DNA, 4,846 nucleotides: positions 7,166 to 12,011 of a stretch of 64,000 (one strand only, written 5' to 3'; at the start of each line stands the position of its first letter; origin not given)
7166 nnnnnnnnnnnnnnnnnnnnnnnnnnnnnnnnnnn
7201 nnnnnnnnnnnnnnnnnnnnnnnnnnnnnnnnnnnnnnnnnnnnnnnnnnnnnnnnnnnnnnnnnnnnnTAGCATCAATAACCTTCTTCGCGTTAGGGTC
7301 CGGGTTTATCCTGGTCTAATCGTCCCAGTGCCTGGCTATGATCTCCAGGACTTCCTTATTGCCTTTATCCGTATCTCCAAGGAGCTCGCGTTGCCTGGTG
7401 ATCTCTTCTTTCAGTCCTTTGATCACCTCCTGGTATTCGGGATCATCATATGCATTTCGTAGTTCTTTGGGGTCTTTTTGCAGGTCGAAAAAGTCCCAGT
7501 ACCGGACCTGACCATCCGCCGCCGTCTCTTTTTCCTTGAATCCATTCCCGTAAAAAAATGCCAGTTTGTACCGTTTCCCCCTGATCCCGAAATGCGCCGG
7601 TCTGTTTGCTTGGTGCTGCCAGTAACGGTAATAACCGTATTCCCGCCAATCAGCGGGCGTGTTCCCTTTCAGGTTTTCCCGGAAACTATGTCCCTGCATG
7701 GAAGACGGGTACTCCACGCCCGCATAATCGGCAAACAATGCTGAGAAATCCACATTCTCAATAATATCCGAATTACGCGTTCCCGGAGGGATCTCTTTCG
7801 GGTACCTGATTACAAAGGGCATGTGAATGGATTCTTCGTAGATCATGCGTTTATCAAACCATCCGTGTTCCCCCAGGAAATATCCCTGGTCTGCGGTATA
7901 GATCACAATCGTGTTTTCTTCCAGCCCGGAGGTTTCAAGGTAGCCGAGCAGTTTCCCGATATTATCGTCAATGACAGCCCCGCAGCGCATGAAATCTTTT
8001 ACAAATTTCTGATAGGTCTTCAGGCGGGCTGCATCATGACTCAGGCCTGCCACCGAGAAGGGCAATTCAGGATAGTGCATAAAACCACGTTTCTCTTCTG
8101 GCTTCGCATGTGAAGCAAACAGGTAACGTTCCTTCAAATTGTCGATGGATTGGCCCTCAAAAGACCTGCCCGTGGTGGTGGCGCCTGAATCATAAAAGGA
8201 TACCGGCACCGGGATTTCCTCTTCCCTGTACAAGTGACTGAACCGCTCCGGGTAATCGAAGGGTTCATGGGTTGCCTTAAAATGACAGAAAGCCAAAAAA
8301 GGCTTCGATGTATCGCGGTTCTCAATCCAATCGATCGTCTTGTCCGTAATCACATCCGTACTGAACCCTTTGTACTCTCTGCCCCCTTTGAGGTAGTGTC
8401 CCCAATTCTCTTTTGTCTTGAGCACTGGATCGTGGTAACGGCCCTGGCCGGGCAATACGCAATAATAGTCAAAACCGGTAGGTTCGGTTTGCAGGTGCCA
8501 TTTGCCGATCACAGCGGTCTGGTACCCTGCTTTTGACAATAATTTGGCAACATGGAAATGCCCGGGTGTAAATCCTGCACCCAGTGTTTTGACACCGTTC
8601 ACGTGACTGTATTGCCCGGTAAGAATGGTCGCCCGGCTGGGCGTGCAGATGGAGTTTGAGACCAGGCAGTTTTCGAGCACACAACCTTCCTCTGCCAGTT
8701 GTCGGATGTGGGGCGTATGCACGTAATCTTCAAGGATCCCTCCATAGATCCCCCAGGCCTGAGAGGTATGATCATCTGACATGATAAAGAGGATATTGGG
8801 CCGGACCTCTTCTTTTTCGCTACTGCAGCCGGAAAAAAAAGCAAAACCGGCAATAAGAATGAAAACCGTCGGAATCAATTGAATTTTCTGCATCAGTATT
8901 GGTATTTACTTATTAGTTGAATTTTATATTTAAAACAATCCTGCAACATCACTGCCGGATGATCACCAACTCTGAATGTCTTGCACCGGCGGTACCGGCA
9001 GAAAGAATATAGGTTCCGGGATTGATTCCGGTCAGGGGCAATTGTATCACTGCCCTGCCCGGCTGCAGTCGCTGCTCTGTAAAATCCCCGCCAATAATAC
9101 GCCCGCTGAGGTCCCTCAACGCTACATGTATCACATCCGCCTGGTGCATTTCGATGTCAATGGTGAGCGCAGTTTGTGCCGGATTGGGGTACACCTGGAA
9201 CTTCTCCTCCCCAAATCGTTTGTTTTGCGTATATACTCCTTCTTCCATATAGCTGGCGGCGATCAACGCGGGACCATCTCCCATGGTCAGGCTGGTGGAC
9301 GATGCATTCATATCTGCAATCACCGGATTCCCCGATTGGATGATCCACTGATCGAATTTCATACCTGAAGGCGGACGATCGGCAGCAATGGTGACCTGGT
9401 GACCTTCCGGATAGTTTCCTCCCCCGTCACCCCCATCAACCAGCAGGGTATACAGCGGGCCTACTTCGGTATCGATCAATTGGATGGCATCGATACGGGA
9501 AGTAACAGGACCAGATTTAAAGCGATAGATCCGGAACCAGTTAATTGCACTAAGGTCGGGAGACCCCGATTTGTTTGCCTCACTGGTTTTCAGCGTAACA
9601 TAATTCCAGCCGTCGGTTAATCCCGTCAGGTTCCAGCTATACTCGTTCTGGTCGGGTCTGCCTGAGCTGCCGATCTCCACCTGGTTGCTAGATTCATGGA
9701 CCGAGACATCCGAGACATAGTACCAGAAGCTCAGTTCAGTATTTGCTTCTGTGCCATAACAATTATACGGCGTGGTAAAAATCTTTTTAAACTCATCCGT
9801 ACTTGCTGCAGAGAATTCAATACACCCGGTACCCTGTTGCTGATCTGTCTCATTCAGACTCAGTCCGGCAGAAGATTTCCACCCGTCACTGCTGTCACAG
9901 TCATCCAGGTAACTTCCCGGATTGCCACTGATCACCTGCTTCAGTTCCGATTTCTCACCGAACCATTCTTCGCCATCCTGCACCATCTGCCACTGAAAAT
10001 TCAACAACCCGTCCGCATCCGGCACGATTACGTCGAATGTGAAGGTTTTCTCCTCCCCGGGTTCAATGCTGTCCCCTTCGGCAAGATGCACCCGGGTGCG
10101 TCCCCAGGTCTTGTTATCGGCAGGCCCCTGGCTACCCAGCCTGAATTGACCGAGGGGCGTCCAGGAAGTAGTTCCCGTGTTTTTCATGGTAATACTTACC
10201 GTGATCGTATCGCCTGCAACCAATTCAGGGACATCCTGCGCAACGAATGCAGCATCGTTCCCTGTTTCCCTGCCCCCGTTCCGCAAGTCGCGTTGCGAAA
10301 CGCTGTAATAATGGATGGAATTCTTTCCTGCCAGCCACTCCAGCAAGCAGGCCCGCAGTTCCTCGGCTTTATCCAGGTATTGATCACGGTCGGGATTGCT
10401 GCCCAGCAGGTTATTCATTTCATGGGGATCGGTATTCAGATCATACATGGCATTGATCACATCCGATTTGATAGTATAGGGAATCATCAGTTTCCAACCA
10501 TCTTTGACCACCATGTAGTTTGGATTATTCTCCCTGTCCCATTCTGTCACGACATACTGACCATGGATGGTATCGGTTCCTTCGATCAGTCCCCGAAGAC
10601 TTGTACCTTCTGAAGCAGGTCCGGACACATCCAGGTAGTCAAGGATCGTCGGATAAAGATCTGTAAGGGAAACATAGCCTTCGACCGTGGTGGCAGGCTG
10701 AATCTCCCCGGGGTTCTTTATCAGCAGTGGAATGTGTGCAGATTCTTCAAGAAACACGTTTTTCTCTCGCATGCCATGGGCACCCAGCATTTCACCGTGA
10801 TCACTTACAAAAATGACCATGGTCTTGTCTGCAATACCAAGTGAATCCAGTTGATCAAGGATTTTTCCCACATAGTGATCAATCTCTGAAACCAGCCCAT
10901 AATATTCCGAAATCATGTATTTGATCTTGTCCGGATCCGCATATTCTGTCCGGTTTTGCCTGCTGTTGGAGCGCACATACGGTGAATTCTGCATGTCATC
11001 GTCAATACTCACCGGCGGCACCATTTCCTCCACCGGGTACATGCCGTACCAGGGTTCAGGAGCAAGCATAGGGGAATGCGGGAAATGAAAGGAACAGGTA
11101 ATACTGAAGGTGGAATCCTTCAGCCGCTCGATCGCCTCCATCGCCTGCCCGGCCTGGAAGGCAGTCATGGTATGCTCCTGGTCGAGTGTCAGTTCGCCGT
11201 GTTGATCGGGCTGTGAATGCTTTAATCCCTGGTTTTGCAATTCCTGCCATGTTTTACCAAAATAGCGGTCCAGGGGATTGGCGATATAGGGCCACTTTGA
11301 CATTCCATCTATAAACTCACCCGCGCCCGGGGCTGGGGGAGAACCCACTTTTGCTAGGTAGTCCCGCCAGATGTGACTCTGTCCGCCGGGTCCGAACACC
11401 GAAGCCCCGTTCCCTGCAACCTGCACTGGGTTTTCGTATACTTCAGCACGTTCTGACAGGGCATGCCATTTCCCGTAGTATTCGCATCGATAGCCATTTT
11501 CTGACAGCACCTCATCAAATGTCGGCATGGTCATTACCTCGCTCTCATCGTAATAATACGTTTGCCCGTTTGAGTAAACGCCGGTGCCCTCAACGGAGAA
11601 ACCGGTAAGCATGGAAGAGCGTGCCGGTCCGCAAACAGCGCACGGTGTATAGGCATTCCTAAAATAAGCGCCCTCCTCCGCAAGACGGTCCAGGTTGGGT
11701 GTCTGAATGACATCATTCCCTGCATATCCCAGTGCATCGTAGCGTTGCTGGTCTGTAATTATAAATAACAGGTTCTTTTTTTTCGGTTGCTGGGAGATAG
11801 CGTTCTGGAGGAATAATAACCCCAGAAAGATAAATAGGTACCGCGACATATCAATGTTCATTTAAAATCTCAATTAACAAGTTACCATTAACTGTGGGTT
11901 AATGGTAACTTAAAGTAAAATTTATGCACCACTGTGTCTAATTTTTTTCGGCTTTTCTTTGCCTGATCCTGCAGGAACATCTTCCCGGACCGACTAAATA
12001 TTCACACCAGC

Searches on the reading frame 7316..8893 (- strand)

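Call 4: search_protein_families(library=pfam, proteins=[window:7316-8893:-], max_evalue=0.001)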
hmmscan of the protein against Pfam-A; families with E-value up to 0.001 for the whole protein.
window:7316-8893:- (525 aa): 3 families
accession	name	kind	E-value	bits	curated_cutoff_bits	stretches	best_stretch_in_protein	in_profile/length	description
PF16347.10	SGSH_C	-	3e-48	164.3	29.3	1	341-502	1-152/154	N-sulphoglucosamine sulphohydrolase, C-terminal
PF00884.28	Sulfatase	-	1.9e-47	162.5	25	1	32-393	1-301/301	Sulfatase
PF01663.27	Phosphodiest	-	6e-06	26.5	23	0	53-101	13-62/342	Type I phosphodiesterase / nucleotide pyrophosphatase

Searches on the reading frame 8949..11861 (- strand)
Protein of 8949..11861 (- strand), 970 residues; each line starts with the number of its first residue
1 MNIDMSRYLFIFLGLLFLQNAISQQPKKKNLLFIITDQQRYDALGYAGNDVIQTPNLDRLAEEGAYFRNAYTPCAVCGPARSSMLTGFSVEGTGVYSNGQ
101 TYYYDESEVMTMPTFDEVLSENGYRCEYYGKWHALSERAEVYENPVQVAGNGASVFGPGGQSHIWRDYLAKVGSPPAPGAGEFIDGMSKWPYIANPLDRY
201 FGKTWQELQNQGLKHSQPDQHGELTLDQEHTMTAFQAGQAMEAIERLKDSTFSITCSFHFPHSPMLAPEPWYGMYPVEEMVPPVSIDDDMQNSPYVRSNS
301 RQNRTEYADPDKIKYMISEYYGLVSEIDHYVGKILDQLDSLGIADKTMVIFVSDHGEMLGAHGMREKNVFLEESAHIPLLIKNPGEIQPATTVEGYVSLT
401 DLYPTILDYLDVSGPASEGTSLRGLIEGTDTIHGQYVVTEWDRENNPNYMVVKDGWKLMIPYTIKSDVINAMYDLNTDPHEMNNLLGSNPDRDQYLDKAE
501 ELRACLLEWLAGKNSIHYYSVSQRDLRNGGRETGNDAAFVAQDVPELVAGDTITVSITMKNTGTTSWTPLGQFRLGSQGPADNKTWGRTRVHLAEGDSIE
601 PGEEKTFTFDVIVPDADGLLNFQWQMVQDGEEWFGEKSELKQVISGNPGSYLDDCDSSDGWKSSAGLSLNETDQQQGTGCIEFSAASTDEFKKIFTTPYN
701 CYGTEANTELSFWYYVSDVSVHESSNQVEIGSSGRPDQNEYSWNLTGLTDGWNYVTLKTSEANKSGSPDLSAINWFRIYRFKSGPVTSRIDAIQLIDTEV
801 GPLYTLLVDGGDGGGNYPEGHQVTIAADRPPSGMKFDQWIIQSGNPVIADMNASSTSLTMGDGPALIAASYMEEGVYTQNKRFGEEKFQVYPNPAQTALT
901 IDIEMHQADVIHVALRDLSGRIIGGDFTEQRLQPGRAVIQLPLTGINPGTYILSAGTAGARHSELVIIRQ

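Call 4: search_protein_families(library=pfam, proteins=[window:8949-11861:-], max_evalue=0.001)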
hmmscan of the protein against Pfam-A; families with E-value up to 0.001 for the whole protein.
window:8949-11861:- (970 aa): 7 families
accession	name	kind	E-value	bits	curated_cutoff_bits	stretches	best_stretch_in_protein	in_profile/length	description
PF00884.28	Sulfatase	-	7.3e-45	154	25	1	29-412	1-301/301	Sulfatase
PF16347.10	SGSH_C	-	3.9e-17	63.3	29.3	1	360-489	1-135/154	N-sulphoglucosamine sulphohydrolase, C-terminal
PF01663.27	Phosphodiest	-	4e-11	43.5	23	1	324-358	188-222/342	Type I phosphodiesterase / nucleotide pyrophosphatase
PF18998.6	Flg_new_2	-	1.9e-07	31.4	23.6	1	812-873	9-71/73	Divergent InlB B-repeat domain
PF18962.6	Por_Secre_tail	-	5e-07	30.4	27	1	890-962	1-69/75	Secretion system C-terminal sorting domain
PF16158.11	N_BRCA1_IG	-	7.4e-07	30.1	28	1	545-637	6-101/108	Ig-like domain from next to BRCA1 gene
PF02995.22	DUF229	-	1.7e-05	24.2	25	1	316-374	302-359/496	Protein of unknown function (DUF229)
